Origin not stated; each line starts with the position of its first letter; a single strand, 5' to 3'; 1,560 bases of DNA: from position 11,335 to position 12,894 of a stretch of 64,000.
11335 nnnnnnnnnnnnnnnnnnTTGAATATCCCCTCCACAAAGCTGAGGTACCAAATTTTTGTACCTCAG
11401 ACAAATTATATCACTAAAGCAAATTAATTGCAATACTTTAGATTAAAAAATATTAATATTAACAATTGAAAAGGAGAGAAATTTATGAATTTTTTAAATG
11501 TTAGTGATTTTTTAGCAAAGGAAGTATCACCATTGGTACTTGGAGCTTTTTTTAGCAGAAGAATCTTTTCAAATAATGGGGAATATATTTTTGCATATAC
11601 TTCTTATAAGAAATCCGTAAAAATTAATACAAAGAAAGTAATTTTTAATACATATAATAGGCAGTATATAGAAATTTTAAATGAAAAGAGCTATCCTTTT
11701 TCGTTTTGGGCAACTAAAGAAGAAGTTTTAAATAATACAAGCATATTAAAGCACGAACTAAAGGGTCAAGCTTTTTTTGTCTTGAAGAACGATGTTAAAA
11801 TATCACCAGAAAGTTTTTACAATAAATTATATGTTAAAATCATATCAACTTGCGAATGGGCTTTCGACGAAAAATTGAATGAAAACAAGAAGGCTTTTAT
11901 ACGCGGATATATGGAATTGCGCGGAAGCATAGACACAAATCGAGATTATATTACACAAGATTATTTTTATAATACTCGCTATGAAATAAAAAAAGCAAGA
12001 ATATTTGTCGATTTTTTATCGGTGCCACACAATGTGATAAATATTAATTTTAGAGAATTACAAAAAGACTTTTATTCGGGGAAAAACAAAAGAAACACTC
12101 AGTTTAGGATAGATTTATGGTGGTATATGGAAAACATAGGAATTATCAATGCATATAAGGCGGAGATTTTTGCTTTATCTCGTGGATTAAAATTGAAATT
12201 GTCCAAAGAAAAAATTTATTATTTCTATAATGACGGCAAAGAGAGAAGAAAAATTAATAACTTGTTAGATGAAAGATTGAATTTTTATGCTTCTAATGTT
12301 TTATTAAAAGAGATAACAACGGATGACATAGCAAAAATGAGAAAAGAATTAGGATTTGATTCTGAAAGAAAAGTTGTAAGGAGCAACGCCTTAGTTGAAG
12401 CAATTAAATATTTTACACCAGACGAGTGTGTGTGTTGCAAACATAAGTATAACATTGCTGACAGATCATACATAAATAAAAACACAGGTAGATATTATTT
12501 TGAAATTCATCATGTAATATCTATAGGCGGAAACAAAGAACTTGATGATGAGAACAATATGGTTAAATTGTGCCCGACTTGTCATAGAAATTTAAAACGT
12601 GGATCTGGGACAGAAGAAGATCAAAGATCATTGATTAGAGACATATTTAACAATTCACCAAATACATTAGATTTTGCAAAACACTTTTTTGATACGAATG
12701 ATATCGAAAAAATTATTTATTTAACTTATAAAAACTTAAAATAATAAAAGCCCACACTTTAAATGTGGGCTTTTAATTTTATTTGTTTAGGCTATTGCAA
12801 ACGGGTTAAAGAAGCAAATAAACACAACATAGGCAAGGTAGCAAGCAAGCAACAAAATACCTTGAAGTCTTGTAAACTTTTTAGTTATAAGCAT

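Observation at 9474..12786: AT-rich restriction-modification island next to rplM-rpsI: fused m5C + amino-MTase with a divergent HNH nuclease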

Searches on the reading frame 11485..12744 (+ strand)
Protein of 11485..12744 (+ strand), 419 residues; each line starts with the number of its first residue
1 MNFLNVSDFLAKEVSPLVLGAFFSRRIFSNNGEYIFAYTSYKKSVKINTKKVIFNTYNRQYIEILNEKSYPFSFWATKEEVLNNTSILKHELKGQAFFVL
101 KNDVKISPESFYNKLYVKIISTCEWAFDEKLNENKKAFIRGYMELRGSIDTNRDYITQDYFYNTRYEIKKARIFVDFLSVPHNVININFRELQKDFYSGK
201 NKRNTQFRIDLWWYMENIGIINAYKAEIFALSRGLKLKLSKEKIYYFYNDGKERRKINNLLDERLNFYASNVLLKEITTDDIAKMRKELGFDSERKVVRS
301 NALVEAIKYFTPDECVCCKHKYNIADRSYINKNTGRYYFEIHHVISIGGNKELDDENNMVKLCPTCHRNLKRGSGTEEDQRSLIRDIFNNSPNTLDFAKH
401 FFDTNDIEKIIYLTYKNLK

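Call 3: search_protein_families(library=pfam, proteins=[window:11485-12744:+], max_evalue=0.01)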
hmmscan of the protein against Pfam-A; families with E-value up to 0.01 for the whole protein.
window:11485-12744:+ (419 aa): 1 family
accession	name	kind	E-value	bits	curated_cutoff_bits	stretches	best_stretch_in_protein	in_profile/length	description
PF01844.29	HNH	-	1.7e-05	25.3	21.4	1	332-370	11-44/47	HNH endonuclease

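Call 4: search_protein_families(library=ncbifam, proteins=[window:11485-12744:+], max_evalue=0.01)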
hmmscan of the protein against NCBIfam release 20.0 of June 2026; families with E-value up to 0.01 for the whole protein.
window:11485-12744:+ (419 aa): 0 families

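Call 5: search_protein_families(library=padloc, proteins=[window:11485-12744:+], max_evalue=0.01)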
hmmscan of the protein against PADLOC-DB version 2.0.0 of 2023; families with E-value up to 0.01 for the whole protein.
window:11485-12744:+ (419 aa): 2 families
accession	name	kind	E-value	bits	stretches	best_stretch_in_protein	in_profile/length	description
PDLC03514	REase_II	-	8.1e-49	164.9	1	79-412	57-382/386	Type II restriction enzyme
PDLC03656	mREase_IV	-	1.3e-07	29.6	1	265-376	158-261/277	Type IV methyl-directed restriction enzyme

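Call 6: search_solved_structures(query=window:11485-12744:+, max_evalue=1, show_alignments=2)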
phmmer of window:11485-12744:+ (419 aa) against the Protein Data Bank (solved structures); distinct sequences matched with E-value up to 1: 3.
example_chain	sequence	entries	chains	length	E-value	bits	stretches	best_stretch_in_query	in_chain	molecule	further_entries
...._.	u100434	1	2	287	1.5e-05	27.7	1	265-378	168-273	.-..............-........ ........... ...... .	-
5a97_A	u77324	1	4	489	0.21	14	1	240-316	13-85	NUCLEOCAPSID PROTEIN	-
4xze_A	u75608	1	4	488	0.21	14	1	240-316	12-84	Nucleoprotein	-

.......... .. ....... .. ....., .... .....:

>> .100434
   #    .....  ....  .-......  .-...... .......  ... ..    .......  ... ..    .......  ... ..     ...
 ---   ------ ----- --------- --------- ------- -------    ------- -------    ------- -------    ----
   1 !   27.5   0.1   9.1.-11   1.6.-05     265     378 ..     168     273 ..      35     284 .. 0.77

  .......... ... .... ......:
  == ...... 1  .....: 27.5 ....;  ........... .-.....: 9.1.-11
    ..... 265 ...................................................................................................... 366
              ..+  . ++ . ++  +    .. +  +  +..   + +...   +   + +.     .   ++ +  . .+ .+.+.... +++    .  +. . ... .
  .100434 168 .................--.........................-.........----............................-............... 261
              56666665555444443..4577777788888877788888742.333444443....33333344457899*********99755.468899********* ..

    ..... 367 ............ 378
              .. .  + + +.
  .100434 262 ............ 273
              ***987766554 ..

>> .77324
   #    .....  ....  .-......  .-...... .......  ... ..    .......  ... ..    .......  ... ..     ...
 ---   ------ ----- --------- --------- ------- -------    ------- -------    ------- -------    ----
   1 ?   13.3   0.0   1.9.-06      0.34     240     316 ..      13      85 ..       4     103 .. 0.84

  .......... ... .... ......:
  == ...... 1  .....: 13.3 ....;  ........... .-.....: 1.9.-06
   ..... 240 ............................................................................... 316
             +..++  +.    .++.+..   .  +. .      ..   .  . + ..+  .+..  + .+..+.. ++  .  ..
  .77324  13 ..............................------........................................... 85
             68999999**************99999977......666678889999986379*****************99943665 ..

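Call 10: find_homologous_proteins(query=window:11485-12744:+, max_evalue=0.001)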
Query window:11485-12744:+ (419 aa): 427 proteins with E <= 0.001 among 4434 candidates; the best 120 are listed.
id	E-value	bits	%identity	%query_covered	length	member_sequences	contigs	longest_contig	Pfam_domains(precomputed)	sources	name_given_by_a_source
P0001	2.1e-204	697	70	100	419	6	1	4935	PF01844.30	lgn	-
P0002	7.3e-196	669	69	100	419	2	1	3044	PF01844.30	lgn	-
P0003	1.5e-185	635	66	100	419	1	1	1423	PF01844.30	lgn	-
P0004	1.5e-184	632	66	100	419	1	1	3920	PF01844.30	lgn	-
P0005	2.7e-184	631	66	100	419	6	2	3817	PF01844.30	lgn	-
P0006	2.4e-183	628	65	99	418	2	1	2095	PF01844.30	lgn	-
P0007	4.3e-183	627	64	100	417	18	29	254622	PF01844.30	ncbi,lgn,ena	-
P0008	4.6e-183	627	64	100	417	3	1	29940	PF01844.30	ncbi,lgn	-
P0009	2.7e-182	625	63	100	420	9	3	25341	PF01844.30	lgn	-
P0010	1.6e-181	622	65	100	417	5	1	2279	PF01844.30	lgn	-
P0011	6.7e-180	617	64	100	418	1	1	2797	PF01844.30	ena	-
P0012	1.2e-179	616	64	100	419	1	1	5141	PF01844.30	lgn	-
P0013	2.4e-179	615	63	100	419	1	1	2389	PF01844.30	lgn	-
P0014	7.4e-179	613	65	99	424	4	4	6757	PF01844.30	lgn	-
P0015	7.5e-179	613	63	100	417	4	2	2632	PF01844.30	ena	-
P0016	2.4e-176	605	63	100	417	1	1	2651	PF01844.30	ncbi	-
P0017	4.6e-176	604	63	100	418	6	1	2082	PF01844.30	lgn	-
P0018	1.0e-175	603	62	100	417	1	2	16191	PF01844.30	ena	-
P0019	1.5e-175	602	62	100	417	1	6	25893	PF01844.30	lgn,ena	-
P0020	9.1e-175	600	63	99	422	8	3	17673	PF01844.30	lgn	-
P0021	1.2e-172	593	61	100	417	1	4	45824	PF01844.30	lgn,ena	-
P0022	8.4e-166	570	61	99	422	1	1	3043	PF01844.30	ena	-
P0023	1.1e-164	567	63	99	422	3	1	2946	PF01844.30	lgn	-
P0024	1.8e-158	546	58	100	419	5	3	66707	PF01844.30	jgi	-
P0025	2.1e-158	546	57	100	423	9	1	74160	PF01844.30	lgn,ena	-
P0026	2.4e-158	546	59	100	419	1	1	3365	PF01844.30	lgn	-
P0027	8.3e-155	534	57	97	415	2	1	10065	PF01844.30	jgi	jgi:hypothetical protein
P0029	8.2e-151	521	57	100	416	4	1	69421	PF01844.30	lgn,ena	-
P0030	9.4e-149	514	56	100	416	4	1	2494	PF01844.30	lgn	-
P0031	7.9e-147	508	54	100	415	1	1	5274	PF01844.30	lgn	-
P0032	7.4e-146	505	53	98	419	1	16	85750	PF01844.30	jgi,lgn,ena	-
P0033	1.9e-144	500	53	100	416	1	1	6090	PF01844.30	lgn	-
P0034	4.1e-142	492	54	99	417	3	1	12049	PF01844.30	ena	-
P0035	6.2e-141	488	52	98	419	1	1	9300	PF01844.30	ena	-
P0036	1.4e-140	487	54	99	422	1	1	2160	PF01844.30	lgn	-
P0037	5.6e-140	485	55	99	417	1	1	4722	PF01844.30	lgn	-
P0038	1.0e-137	478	52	100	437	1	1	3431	PF01844.30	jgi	-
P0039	1.1e-137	478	53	99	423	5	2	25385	PF01844.30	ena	-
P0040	5.7e-137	475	53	100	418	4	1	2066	PF01844.30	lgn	-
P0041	1.4e-136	474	51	100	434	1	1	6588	PF01844.30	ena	-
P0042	6.7e-136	472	52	100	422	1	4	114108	PF01844.30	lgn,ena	-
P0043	4.5e-135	469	51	100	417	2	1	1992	PF01844.30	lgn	-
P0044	1.5e-134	467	52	100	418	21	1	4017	PF01844.30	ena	-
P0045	5.1e-134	466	52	100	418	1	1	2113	PF01844.30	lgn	-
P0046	3.3e-133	463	50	99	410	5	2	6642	PF01844.30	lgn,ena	-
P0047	3.5e-133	463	50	99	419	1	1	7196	PF01844.30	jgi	-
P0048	3.1e-132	460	49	99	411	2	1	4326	PF01844.30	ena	-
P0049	1.2e-131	458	51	100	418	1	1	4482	PF01844.30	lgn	-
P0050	1.6e-131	457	51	99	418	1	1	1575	PF01844.30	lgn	-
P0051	2.6e-131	457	50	99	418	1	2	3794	PF01844.30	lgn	-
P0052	2.6e-131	457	52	99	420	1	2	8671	PF01844.30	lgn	-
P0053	5.1e-129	449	51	99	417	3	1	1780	PF01844.30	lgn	-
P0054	1.1e-125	438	50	99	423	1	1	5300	PF01844.30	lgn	-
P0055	1.3e-122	428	48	100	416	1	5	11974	PF01844.30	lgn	-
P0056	8.1e-122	425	48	100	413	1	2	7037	PF01844.30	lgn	-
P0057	4.6e-121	423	49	99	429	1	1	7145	PF01844.30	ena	-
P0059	4.4e-116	407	48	99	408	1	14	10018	PF01844.30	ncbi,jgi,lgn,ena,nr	ncbi:MAG: HNH endonuclease [Caldisericia bacterium]|jgi:hypothetical protein|nr:HNH endonuclease [Ca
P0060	2.5e-114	401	47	99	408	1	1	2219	PF01844.30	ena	-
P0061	5.1e-113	396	47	99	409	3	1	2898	PF01844.30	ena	-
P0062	6.1e-113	396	47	99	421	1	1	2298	PF01844.30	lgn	-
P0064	4.8e-111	390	46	99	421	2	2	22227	PF01844.30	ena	-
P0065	3.5e-107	377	47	99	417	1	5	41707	PF01844.30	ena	-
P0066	6.5e-106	373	45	100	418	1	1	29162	PF01844.30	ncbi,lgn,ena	-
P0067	1.3e-105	372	46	100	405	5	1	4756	PF01844.30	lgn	-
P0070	2.4e-103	365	44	100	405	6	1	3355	PF01844.30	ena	-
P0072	4.8e-103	364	44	100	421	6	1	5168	PF01844.30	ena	-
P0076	1.3e-101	359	46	100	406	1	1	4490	PF01844.30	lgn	-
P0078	1.8e-100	355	44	100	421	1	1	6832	PF01844.30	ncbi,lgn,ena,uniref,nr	ncbi:HNH endonuclease [Ureaplasma parvum]|uniref:HNH endonuclease n=1 Tax=Ureaplasma parvum TaxID=13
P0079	4.1e-100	354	45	100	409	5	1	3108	PF01844.30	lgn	-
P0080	1.5e-99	352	43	100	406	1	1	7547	PF01844.30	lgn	-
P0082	4.1e-99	351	45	97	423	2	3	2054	PF01844.30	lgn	-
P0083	4.8e-99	350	44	100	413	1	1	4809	PF01844.30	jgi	jgi:hypothetical protein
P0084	1.0e-98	349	45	100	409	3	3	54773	PF01844.30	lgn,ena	-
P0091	9.3e-96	340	42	99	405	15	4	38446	PF01844.30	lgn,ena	-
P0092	1.4e-95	339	42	99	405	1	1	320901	PF01844.30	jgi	-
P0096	3.4e-94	334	42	99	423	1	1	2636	PF01844.30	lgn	-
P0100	8.9e-93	330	40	100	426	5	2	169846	PF01844.30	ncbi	ncbi:MAG: HNH endonuclease [Bacilli bacterium]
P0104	7.7e-92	327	42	100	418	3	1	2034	PF01844.30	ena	-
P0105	8.1e-92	327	42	99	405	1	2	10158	PF01844.30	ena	-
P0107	1.1e-91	326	42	99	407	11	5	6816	PF01844.30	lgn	-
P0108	1.9e-91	325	40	99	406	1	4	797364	PF01844.30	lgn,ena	-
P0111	1.2e-90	323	42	99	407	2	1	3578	PF01844.30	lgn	-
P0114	5.1e-90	321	42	99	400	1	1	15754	PF01844.30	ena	-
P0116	1.2e-89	319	39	99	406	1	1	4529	PF01844.30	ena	-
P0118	6.3e-89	317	41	99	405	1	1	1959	PF01844.30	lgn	-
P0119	6.9e-89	317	52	66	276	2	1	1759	PF01844.30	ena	-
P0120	1.6e-88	316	41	99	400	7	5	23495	PF01844.30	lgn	-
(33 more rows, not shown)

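Call 20: find_encoding_contigs(protein=window:11485-12744:+, flank=10000, max_places=6)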
Protein window:11485-12744:+ (419 aa): no gene with exactly this product is on record in the collection.

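Call 28: find_encoding_contigs(protein=P0007, flank=5000, max_places=4)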
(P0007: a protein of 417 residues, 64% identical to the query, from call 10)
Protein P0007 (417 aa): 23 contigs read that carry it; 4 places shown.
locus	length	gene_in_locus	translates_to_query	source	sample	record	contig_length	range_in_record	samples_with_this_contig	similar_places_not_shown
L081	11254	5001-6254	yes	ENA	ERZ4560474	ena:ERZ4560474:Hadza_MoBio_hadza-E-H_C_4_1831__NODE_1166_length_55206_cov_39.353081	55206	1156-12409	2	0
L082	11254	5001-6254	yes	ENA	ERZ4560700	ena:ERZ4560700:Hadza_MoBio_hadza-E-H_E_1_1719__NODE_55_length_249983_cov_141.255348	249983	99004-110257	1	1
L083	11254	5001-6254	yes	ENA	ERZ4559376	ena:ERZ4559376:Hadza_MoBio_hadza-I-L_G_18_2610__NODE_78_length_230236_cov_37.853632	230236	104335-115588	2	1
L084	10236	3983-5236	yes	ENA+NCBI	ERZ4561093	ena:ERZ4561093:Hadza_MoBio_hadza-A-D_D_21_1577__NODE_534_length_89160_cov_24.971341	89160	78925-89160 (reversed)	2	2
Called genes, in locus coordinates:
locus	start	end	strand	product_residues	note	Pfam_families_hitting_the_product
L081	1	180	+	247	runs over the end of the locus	PF00589:Phage_integrase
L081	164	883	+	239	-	-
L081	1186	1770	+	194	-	PF01931:NTPase_I-T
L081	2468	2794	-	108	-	PF00589:Phage_integrase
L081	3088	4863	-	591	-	PF00145:DNA_methylase, PF01728:FtsJ (faint), PF02475:TRM5-TYW2_MTfase (faint), PF03602:Cons_hypoth95 (faint), PF05175:MTS (faint), PF01555:N6_N4_Mtase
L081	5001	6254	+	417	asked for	PF01844:HNH (weak)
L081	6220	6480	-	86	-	-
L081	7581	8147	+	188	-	PF03729:DUF308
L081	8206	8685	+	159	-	PF00293:NUDIX, PF14815:NUDIX_4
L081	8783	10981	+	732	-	PF01757:Acyl_transf_3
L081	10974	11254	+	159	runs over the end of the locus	PF02464:CinA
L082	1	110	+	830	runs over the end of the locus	PF07517:SecA_DEAD, PF00270:DEAD (faint), PF01043:SecA_PP_bind, PF21090:P-loop_SecA, PF07516:SecA_SW, PF02810:SEC-C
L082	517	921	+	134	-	PF00293:NUDIX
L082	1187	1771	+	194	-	PF01931:NTPase_I-T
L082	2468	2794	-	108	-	PF00589:Phage_integrase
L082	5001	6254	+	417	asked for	PF01844:HNH (weak)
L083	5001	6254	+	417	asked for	PF01844:HNH (weak)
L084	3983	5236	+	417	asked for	PF01844:HNH (weak)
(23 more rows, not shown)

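Call 29: find_encoding_contigs(protein=P0078, flank=5000, max_places=3)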
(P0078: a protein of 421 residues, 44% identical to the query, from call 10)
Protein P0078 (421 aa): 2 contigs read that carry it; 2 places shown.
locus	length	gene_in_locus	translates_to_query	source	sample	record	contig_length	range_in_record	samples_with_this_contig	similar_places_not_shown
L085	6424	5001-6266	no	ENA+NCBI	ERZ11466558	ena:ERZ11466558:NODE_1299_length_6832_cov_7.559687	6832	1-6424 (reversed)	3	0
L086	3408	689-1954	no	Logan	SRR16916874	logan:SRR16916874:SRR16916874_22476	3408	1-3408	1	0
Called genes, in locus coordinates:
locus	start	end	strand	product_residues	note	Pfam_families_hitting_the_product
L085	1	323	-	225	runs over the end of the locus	-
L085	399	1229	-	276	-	-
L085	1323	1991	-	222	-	-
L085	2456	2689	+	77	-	-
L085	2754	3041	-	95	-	-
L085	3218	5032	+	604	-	PF00145:DNA_methylase, PF02475:TRM5-TYW2_MTfase (faint), PF03602:Cons_hypoth95 (faint), PF09445:Methyltransf_15 (faint), PF13847:Methyltransf_31 (faint), PF01555:N6_N4_Mtase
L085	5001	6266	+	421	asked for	PF01844:HNH (faint)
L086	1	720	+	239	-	?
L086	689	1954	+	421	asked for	PF01844:HNH (faint)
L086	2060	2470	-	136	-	PF02823:ATP-synt_DE_N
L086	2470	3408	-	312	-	?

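Call 30: find_encoding_contigs(protein=P0108, flank=5000, max_places=3)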
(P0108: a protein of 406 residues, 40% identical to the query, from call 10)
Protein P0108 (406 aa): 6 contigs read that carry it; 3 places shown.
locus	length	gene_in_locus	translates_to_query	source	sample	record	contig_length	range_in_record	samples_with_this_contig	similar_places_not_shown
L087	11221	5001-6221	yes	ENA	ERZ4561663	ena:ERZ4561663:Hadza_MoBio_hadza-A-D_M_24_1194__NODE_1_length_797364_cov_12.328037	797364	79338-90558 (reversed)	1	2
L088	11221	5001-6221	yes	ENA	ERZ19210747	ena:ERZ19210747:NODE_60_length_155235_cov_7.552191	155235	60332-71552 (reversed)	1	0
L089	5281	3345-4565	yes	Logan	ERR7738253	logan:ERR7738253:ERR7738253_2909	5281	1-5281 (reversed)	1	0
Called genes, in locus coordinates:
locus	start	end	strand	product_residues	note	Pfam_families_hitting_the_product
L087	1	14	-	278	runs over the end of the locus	PF18937:DUF5685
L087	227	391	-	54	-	-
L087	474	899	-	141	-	PF22381:Staph_reg_Sar_Rot (weak), PF01047:MarR (weak), PF12802:MarR_2, PF13463:HTH_27 (weak)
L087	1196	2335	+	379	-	-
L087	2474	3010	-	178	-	-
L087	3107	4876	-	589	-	PF00145:DNA_methylase, PF01555:N6_N4_Mtase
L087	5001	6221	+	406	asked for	PF01844:HNH (weak)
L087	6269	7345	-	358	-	PF03462:PCRF, PF00472:RF-1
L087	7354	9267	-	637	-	PF07136:DUF1385, PF03602:Cons_hypoth95 (weak), PF05175:MTS, PF06325:PrmA, PF13649:Methyltransf_25, PF13847:Methyltransf_31, PF08241:Methyltransf_11 (faint)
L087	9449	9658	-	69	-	PF01197:Ribosomal_L31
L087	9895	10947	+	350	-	PF08240:ADH_N, PF00107:ADH_zinc_N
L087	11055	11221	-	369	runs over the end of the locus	PF03235:GmrSD_N, PF01844:HNH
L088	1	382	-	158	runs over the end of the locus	PF00005:ABC_tran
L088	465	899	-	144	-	PF22381:Staph_reg_Sar_Rot (weak), PF01047:MarR, PF12802:MarR_2, PF13463:HTH_27 (weak)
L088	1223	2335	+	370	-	-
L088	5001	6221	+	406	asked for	PF01844:HNH (weak)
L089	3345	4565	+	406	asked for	PF01844:HNH (weak)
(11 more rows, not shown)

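Call 40: find_related_loci(query=A1, collection=metagenome_contigs, flank=3500)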
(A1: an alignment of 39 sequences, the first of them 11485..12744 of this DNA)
Query A1 (419 aa) in metagenome_contigs; peptide patterns used: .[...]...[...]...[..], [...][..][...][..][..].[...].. (x = any residue, [..] = any of these).
569 stretches matched a pattern; 191 encode a relative of the query (tblastn E <= 1e-3); the best 80 are kept; 80 distinct loci.
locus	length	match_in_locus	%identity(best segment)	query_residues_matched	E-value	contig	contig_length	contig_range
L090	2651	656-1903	63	1-418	0e+0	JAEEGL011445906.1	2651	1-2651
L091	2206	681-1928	62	1-418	0e+0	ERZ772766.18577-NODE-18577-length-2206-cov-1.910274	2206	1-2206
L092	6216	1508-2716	48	6-418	2e-123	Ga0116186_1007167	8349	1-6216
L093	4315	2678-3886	48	6-418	5e-125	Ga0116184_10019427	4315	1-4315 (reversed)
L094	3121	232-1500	44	1-419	3e-112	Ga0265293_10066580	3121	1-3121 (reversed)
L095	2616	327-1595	44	1-419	1e-113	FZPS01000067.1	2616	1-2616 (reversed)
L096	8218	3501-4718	44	4-419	2e-103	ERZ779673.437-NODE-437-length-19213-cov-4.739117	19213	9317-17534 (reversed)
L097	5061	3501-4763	42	3-419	6e-103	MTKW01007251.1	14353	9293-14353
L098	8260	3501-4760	43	4-419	9e-103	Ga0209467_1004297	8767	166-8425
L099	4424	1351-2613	40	6-419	3e-98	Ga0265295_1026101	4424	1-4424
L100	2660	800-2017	39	4-419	1e-97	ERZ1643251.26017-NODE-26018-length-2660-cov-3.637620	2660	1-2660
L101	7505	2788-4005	37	4-419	7e-91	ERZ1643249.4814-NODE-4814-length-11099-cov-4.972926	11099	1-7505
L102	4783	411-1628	37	4-419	6e-91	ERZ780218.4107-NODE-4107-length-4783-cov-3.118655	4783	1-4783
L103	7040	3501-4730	40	1-419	2e-90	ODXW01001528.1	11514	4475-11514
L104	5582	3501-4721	38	3-419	4e-88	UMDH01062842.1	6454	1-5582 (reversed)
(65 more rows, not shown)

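Call 42: predict_structure(alignment_id=A1)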
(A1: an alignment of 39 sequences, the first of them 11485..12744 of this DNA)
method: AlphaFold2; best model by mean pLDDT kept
length: 419 residues; sequences in the alignment: 39
mean_pLDDT: 83.6   pTM: 0.77
mean pLDDT of the five models: 83.6, 82.0, 80.8, 79.7, 79.0
residues with pLDDT >= 90: 184; 70-90: 172; 50-70: 48; < 50: 15
segments of 3 or more residues with pLDDT < 50: 253-259, 293-297
pLDDT, mean of each block of 10 residues (from residue 1): 92 96 94 95 88 91 96 95 95 95 93 90 85 95 90 85 73 81 79 72 83 94 94 90 88 48 54 58 58 49 71 87 83 82 78 75 90 86 94 88 92 89
secondary structure, 60 per line:
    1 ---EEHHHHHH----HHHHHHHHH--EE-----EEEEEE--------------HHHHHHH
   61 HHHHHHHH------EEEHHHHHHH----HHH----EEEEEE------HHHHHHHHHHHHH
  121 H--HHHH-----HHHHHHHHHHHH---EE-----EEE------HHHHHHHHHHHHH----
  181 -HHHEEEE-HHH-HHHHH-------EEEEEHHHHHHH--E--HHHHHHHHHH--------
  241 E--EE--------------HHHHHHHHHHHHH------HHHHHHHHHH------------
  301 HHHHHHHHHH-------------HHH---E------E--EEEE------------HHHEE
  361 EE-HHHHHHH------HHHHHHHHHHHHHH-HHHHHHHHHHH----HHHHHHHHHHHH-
elements in order: H6-11 H16-24 E34-39 H54-68 E75-77 H78-84 E96-101 H108-121 H124-127 H133-144 E155-157 H164-176 E185-188 H194-198 E206-210 H211-217 H223-232 H260-272 H279-288 H301-310 E340-343 E359-362 H364-370 H377-390 H392-402 H407-418
